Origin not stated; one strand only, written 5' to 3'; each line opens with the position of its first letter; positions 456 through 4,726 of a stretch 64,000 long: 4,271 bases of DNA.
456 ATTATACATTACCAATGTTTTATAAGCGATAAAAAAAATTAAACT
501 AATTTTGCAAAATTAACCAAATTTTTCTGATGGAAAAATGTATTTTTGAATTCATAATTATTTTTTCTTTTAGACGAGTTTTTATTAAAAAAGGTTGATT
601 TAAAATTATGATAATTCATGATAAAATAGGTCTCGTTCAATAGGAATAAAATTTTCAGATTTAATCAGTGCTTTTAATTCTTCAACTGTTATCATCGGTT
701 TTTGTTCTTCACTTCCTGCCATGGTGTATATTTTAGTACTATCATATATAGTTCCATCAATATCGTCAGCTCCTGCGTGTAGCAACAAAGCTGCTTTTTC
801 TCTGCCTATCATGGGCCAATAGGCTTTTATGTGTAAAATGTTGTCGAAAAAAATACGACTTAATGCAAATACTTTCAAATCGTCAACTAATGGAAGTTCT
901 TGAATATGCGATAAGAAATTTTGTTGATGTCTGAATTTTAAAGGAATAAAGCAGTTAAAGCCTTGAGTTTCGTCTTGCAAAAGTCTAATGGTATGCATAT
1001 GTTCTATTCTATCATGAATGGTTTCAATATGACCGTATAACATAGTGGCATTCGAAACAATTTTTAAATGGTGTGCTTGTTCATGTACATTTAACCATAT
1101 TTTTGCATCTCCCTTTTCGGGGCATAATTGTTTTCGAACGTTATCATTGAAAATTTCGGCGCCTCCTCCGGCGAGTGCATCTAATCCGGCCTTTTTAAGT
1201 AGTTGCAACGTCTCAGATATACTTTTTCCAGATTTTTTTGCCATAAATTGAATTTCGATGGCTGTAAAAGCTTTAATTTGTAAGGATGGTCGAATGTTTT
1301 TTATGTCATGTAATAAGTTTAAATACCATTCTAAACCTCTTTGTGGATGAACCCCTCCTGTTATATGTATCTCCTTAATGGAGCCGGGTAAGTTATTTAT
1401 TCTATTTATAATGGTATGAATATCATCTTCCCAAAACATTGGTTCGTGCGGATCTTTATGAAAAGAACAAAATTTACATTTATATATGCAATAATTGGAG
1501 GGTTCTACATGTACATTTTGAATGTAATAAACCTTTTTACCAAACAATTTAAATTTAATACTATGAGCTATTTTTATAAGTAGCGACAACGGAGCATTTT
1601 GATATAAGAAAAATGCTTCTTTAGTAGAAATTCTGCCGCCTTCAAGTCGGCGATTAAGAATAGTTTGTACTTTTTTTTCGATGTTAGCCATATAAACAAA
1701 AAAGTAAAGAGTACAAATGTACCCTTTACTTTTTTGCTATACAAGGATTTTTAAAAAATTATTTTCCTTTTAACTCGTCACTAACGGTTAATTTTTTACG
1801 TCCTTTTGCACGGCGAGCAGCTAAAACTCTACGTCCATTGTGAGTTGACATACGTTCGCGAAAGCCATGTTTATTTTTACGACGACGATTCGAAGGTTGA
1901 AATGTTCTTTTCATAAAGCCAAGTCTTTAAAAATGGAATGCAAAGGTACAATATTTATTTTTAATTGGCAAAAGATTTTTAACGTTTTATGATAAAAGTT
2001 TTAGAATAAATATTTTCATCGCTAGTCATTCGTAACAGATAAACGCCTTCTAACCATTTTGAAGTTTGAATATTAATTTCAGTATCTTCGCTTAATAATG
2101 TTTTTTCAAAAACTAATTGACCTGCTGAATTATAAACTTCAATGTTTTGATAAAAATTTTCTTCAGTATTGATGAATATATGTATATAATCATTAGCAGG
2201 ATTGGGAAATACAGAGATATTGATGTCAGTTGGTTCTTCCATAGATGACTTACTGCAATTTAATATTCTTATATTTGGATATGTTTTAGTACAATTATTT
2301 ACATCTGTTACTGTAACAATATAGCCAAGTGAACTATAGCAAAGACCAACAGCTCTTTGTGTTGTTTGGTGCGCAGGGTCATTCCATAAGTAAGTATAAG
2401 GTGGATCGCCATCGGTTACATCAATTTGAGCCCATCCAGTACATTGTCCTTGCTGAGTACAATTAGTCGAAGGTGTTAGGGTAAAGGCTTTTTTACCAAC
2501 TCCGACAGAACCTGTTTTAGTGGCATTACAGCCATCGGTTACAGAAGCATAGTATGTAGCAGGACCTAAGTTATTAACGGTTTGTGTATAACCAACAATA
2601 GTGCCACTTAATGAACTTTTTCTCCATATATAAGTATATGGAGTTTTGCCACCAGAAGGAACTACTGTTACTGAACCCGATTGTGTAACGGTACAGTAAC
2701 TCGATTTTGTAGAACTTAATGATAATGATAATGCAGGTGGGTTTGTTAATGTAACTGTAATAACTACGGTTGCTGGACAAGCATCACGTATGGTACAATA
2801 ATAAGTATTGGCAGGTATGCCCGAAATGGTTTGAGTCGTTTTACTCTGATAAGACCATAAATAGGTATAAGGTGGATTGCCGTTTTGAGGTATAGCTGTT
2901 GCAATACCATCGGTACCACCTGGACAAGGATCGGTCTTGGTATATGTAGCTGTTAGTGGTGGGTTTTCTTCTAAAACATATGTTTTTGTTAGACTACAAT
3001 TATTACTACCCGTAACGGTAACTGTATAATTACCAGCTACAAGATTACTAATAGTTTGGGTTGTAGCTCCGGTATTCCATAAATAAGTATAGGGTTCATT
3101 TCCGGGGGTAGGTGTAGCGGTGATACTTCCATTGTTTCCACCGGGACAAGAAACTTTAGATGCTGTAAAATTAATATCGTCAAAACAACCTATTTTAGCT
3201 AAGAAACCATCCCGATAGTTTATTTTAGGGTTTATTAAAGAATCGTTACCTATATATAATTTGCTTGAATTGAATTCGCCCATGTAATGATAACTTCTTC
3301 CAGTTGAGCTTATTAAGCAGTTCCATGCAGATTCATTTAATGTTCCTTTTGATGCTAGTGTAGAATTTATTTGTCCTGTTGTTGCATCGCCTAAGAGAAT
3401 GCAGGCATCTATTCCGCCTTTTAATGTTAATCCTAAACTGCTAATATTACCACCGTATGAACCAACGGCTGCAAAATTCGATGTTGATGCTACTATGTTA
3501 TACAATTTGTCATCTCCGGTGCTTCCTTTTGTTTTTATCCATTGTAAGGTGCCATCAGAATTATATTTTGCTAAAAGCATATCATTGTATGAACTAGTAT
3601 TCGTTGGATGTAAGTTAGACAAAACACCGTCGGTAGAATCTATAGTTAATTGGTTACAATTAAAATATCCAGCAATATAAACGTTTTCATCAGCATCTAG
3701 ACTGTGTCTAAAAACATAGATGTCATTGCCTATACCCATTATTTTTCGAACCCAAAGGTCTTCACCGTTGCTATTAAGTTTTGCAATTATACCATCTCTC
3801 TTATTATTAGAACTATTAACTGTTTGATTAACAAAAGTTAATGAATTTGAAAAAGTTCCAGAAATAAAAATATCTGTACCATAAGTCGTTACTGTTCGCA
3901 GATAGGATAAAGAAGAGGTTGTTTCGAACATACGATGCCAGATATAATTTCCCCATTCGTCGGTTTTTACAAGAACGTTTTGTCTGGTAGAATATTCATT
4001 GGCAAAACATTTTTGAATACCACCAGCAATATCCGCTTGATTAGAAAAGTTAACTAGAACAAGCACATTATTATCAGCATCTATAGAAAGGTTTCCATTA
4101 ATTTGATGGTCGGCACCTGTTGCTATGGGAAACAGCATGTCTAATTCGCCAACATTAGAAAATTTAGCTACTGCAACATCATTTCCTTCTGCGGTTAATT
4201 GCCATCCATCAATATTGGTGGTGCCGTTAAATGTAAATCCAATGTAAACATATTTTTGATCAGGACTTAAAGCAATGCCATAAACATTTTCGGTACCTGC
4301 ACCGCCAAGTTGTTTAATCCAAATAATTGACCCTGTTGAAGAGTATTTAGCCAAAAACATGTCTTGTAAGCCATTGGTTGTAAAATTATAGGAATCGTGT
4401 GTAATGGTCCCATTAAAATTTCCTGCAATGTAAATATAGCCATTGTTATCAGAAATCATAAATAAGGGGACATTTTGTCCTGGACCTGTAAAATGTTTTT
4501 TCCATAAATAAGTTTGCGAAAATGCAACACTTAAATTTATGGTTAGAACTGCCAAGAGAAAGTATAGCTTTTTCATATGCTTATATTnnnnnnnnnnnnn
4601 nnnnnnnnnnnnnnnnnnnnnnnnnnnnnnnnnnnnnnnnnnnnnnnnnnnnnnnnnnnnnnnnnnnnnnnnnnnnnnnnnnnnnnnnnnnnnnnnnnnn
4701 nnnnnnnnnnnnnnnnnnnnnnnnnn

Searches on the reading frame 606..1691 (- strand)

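Call 32: search_protein_families(library=pfam, proteins=[window:606-1691:-], max_evalue=0.00001)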
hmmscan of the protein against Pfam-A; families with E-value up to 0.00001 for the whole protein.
window:606-1691:- (361 aa): 2 families
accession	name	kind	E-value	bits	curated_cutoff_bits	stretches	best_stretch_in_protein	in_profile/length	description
PF04055.27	Radical_SAM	-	1.6e-13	51.6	29.5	1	62-234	1-165/166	Radical SAM superfamily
PF19288.4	CofH_C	-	1.1e-12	48.3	27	1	243-358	2-117/125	CofH/MqnC C-terminal region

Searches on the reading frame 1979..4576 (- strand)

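Call 32: search_protein_families(library=pfam, proteins=[window:1979-4576:-], max_evalue=0.00001)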
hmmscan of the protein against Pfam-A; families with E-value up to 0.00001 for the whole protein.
window:1979-4576:- (865 aa): 2 families
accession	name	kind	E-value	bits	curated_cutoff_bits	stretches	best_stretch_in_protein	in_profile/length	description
PF13573.12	SprB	-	5.8e-21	74.3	28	1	470-505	2-37/37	SprB repeat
PF18962.6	Por_Secre_tail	-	2.3e-15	57.1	27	1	789-863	1-75/75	Secretion system C-terminal sorting domain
